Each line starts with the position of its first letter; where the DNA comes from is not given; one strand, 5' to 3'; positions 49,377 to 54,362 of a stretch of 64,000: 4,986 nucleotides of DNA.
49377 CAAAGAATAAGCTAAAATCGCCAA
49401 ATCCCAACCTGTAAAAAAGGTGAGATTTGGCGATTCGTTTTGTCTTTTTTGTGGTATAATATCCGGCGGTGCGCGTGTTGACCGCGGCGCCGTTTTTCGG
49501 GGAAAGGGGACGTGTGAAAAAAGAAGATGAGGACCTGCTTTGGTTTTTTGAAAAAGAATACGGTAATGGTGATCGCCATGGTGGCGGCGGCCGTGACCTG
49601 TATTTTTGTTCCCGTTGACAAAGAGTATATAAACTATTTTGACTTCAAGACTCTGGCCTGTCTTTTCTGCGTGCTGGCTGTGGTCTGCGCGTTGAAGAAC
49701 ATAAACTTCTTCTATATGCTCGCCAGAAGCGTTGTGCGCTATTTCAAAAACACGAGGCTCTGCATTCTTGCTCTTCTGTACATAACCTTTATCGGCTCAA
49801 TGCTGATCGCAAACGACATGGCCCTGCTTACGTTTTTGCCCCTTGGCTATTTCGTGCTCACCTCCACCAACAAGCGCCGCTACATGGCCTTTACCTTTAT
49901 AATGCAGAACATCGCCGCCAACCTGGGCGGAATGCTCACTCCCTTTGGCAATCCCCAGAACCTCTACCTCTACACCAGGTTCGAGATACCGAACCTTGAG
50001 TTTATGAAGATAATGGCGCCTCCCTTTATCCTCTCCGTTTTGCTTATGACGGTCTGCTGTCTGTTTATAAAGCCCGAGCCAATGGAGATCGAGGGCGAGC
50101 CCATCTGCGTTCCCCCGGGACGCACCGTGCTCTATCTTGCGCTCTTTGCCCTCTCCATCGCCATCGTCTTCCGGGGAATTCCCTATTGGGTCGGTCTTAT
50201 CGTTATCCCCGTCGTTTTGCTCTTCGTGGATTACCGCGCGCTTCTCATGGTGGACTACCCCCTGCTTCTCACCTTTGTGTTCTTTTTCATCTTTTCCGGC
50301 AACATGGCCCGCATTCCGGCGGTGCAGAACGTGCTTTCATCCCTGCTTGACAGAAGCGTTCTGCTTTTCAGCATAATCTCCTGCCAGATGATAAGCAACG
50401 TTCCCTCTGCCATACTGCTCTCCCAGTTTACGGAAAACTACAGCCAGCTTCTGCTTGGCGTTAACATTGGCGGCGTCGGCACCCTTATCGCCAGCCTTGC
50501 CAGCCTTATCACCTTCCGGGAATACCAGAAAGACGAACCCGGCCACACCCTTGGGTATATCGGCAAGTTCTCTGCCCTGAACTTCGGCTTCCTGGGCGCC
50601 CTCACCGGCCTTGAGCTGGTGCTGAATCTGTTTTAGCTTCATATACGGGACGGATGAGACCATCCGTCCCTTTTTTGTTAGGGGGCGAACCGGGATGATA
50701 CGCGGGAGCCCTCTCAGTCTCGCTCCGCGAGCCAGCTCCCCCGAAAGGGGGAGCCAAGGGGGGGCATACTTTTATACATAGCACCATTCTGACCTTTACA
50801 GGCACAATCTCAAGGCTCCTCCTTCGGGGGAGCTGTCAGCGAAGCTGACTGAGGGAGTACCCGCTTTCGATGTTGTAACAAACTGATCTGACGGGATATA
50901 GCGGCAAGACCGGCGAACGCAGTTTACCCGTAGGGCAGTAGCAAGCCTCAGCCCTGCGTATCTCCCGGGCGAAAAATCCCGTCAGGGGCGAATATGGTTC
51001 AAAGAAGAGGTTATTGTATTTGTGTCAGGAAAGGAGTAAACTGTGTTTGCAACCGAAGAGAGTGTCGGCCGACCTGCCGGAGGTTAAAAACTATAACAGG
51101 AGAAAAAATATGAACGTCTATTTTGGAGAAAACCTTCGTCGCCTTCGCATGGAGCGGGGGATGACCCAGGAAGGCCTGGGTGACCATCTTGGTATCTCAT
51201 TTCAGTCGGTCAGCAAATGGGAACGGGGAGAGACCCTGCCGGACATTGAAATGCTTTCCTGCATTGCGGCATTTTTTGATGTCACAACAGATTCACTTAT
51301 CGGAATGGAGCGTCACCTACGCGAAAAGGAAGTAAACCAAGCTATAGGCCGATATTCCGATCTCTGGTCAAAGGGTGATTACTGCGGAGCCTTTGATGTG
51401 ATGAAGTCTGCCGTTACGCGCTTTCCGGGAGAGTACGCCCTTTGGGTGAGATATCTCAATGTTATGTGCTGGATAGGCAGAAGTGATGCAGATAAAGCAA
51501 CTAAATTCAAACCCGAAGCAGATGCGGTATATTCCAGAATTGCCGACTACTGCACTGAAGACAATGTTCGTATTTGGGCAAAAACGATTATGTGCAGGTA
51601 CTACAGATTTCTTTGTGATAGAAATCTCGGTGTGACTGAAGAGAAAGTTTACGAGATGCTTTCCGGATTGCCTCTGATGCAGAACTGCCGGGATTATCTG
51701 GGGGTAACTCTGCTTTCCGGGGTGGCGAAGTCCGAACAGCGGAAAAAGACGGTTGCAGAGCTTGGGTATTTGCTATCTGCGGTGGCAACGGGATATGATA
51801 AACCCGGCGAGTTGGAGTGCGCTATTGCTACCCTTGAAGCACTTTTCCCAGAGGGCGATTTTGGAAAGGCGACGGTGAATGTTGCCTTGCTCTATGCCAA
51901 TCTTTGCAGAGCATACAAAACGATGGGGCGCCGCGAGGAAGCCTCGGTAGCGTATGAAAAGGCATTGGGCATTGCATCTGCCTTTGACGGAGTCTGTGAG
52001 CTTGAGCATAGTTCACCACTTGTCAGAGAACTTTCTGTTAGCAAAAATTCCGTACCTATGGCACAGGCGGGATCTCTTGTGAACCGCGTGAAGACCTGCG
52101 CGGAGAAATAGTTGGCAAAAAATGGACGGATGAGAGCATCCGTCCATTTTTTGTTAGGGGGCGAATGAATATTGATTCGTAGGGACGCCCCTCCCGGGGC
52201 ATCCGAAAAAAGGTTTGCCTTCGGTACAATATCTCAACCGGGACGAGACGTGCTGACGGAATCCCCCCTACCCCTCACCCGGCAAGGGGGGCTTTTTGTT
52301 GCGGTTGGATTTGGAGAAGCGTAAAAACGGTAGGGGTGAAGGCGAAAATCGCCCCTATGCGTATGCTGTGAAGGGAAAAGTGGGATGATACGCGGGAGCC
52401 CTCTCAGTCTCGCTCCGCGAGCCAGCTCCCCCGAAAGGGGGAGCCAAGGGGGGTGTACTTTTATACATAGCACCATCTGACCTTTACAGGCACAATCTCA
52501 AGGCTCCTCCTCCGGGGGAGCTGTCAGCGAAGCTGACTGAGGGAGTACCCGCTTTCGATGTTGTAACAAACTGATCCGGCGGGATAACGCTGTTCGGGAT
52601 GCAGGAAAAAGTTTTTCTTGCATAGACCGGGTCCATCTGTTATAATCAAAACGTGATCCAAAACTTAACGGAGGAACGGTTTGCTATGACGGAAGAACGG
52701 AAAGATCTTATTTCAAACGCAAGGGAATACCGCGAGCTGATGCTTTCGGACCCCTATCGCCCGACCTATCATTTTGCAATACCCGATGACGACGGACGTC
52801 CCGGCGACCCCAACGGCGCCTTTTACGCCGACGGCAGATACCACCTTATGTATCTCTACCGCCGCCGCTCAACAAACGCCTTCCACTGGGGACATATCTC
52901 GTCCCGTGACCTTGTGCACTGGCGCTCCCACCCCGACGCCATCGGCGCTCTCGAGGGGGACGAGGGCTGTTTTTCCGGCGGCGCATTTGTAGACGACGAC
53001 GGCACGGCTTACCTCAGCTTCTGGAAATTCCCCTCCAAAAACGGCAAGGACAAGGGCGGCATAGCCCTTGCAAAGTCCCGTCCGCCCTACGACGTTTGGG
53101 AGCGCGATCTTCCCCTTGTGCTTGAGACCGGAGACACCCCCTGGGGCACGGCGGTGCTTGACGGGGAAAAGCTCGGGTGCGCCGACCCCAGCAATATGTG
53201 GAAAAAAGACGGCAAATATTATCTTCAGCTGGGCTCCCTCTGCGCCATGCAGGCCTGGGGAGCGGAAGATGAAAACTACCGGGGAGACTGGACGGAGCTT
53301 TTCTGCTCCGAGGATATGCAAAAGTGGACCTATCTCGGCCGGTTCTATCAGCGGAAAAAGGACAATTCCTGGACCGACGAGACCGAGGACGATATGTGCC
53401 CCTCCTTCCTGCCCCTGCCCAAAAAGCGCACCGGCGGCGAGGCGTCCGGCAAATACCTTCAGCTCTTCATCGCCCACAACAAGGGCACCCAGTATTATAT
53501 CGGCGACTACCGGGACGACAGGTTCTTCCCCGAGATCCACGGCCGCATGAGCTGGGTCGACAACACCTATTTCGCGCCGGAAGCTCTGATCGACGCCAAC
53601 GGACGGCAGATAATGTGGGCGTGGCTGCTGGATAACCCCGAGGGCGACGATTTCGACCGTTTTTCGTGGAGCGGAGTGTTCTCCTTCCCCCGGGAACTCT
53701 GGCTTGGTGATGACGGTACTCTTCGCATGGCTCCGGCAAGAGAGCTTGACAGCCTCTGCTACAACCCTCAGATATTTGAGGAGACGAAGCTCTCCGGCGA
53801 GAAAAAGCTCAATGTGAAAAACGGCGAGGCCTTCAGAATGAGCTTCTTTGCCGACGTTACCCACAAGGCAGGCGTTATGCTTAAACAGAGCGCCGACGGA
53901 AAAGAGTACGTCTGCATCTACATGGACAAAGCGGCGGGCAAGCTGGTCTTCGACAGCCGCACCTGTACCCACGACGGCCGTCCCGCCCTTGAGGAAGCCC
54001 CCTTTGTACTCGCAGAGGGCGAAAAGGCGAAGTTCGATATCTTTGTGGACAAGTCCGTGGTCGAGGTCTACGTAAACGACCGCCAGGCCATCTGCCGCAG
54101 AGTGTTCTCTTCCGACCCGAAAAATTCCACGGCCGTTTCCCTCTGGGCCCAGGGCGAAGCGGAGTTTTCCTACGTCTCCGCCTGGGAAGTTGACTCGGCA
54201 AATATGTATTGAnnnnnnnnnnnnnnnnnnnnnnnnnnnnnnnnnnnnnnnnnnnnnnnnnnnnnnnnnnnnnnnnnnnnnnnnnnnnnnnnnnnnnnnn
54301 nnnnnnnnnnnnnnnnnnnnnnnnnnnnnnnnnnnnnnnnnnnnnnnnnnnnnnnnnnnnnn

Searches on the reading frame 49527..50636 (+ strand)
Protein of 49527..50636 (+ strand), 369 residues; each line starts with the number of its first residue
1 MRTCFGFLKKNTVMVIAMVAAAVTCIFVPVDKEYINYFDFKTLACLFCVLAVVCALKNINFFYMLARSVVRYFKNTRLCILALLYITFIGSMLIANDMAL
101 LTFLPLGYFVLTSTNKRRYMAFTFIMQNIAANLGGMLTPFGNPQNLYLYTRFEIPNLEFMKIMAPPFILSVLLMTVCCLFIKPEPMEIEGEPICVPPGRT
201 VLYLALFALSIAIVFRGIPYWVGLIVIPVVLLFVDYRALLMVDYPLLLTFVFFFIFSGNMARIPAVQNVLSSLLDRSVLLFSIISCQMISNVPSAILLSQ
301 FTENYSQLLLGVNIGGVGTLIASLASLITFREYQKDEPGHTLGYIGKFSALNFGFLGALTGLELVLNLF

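Call 51: search_protein_families(library=pfam, proteins=[window:49527-50636:+], max_evalue=0.00001)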
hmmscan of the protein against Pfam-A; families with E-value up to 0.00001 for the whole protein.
window:49527-50636:+ (369 aa): 1 family
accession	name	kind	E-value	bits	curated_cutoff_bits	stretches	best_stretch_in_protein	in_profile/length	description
PF03600.22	CitMHS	-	1.7e-21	77.2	31.9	1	15-299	13-311/336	Citrate transporter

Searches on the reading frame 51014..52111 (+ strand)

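Call 12: search_protein_families(library=pfam, proteins=[window:51014-52111:+])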
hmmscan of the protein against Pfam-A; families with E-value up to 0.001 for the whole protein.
window:51014-52111:+ (365 aa): 4 families
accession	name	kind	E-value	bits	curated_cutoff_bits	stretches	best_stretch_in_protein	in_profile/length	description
PF01381.28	HTH_3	-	4e-14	52.8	23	1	41-94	1-54/55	Helix-turn-helix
PF13560.12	HTH_31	-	7.5e-11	42.6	27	1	37-92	2-58/64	Helix-turn-helix domain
PF12844.13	HTH_19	-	4.7e-07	30.1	30.2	1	38-96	1-59/64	Helix-turn-helix domain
PF13181.12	TPR_8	-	0.00055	20.3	25.7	0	293-322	3-32/34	Tetratricopeptide repeat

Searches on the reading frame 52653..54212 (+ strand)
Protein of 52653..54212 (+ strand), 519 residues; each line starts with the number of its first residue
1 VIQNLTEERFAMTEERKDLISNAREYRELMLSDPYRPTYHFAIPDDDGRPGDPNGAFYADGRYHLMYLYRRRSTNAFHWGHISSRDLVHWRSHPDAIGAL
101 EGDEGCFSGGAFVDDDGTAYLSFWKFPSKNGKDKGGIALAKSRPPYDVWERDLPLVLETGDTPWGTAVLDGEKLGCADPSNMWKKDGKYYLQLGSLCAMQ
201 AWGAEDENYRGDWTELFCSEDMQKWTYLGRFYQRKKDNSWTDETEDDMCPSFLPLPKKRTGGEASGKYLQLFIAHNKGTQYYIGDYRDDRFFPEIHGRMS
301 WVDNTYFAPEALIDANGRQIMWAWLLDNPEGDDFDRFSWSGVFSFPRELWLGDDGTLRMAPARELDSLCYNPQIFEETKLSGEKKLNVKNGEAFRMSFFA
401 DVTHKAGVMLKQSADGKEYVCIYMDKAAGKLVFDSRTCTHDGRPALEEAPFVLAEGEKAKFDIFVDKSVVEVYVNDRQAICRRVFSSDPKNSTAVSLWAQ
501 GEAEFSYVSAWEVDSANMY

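Call 12: search_protein_families(library=pfam, proteins=[window:52653-54212:+])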
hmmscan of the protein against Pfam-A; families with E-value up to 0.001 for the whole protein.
window:52653-54212:+ (519 aa): 4 families
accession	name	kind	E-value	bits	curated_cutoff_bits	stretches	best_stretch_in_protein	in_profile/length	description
PF00251.26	Glyco_hydro_32N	-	4.9e-36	125.3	22.1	1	52-361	11-307/307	Glycosyl hydrolases family 32 N-terminal domain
PF08244.19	Glyco_hydro_32C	-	1.5e-20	74.3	21.9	1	364-512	1-158/158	Glycosyl hydrolases family 32 C terminal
PF04616.20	Glyco_hydro_43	-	1.2e-05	25.2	32.2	0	58-191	74-196/288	Glycosyl hydrolases family 43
PF16346.12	GH32_BT1760-like_C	-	7.6e-05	23.2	31.4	1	385-497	50-164/176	GH32, BT1760-like, C-terminal domain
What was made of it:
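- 52653..54212 (+): Convergent GH32 glycoside hydrolase gene. This is context only, not part of the element. Pfam PF00251 and PF08244 (call 12).
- Checked: Pfam confirms the flanking genes as GH32 (52653-54212 +) and homoserine dehydrogenase (54594-55826 -) (call 12).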
